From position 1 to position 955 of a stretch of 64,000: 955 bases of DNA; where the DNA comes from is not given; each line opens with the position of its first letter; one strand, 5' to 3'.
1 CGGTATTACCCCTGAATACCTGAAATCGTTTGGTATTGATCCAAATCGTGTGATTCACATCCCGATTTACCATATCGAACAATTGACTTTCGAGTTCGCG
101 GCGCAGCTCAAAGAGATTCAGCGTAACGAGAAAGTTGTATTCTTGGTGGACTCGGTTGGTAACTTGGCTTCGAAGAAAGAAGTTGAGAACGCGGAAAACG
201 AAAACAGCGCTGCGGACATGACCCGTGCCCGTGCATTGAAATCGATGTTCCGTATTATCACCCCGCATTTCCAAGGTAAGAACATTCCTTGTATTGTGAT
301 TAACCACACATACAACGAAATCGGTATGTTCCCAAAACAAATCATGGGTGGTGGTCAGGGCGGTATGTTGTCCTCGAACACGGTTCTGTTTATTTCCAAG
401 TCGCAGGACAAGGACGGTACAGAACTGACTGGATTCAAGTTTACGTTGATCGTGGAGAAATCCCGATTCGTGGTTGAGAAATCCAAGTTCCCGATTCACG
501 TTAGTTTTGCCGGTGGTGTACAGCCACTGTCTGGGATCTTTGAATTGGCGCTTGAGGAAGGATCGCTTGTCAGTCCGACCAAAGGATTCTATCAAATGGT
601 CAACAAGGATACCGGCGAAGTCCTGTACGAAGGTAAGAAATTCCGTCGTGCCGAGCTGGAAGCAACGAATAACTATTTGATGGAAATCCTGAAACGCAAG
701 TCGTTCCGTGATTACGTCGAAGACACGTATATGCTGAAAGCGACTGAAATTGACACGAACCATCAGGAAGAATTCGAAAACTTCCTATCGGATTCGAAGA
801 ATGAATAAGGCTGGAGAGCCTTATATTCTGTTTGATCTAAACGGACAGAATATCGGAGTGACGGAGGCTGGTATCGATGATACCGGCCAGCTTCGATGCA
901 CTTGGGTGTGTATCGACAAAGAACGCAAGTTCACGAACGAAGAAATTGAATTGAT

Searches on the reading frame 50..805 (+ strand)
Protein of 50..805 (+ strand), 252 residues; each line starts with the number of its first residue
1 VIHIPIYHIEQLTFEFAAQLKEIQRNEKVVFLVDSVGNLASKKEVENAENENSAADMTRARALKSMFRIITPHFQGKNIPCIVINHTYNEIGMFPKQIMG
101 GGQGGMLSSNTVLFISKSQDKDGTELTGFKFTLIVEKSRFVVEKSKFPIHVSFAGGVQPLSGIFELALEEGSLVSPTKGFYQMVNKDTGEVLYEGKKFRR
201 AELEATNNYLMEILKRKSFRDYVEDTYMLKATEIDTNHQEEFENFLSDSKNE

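Call 47: search_protein_families(library=pfam, alignment_id=A2, max_evalue=0.0001)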
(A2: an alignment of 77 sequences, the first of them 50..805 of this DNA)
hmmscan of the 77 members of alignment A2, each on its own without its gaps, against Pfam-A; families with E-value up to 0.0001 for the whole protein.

A. member 1, window:50-805:+ (252 aa): 1 family
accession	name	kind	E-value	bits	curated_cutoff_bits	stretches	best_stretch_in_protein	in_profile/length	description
PF21134.2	T4_UVSX_C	-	6.2e-07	29.9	27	1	161-222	2-64/65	Bacteriophage T4, Recombination and repair protein, C-terminal domain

B. families by the number of members that match (of 77 scanned): 10 families
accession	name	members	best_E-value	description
PF05838.17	Glyco_hydro_108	1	8e-25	Glycosyl hydrolase 108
PF16473.11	Rv2179c-like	1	8.2e-23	3'-5' exoribonuclease Rv2179c-like domain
PF07486.17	Hydrolase_2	1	1.8e-19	Cell Wall Hydrolase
PF23772.1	Phage_g100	1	7.7e-19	Phage g100-like protein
PF09010.15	AsiA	1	4.5e-12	Anti-Sigma Factor A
PF00149.33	Metallophos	1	8e-12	Calcineurin-like phosphoesterase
PF09374.15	PG_binding_3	1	5.7e-08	Predicted Peptidoglycan domain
PF21134.2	T4_UVSX_C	1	6.2e-07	Bacteriophage T4, Recombination and repair protein, C-terminal domain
PF14354.12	Lar_restr_allev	1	3.9e-05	Restriction alleviation protein Lar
PF00085.26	Thioredoxin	1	6.9e-05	Thioredoxin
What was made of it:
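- Tried and rejected: (4) A PPPi-producing pathway in the window (QueD/FolE, dNTP triphosphohydrolase, MetK, cobalamin adenosyltransferase): none appeared in the Pfam inventory of 77 further ORFs (call 47).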

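Call 48: search_protein_families(library=phrogs, alignment_id=A2, max_evalue=1e-8)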
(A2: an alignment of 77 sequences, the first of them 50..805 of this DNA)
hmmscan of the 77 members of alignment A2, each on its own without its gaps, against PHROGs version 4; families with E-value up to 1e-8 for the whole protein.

A. member 1, window:50-805:+ (252 aa): 4 families
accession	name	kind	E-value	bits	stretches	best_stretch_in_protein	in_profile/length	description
phrog_97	-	other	5.8e-49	168.6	1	7-225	144-334/506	UvsX-like recombinase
phrog_18112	-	other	2e-37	129.8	1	103-247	36-181/207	recombinase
phrog_8337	-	DNA, RNA and nucleotide metabolism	2.6e-31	110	1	2-116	126-240/273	DNA repair protein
phrog_31060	-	unknown function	5.8e-13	50.5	1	117-229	3-112/134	-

B. families by the number of members that match (of 77 scanned): 46 families (the first 25 are shown)
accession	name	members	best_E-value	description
phrog_953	-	2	6.6e-60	HNH endonuclease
phrog_30929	-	2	2.3e-19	-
phrog_768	-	1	1.3e-53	DprA-like DNA recombination-mediator protein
phrog_1649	-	1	8.6e-53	metallo-phosphoesterase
phrog_255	-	1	3.4e-51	exonuclease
phrog_97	-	1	5.8e-49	UvsX-like recombinase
phrog_315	-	1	9.3e-49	endolysin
phrog_1992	-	1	7.1e-47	MazG-like pyrophosphatase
phrog_314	-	1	1.1e-41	homing endonuclease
phrog_18112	-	1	2e-37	recombinase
phrog_13746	-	1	5.5e-34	-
phrog_8337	-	1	2.6e-31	DNA repair protein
phrog_374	-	1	2.2e-30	HNH endonuclease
phrog_715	-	1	4.9e-30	MazG-like pyrophosphatase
phrog_990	-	1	1.1e-28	metal-dependent phosphohydrolase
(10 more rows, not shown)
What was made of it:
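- The window also holds MazG-like pyrophosphatases (call 48).
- Tried and rejected: The PHROG table for the same ORFs was cut at 25 of 46 families and includes an unplaced 'metal-dependent phosphohydrolase' (call 48).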
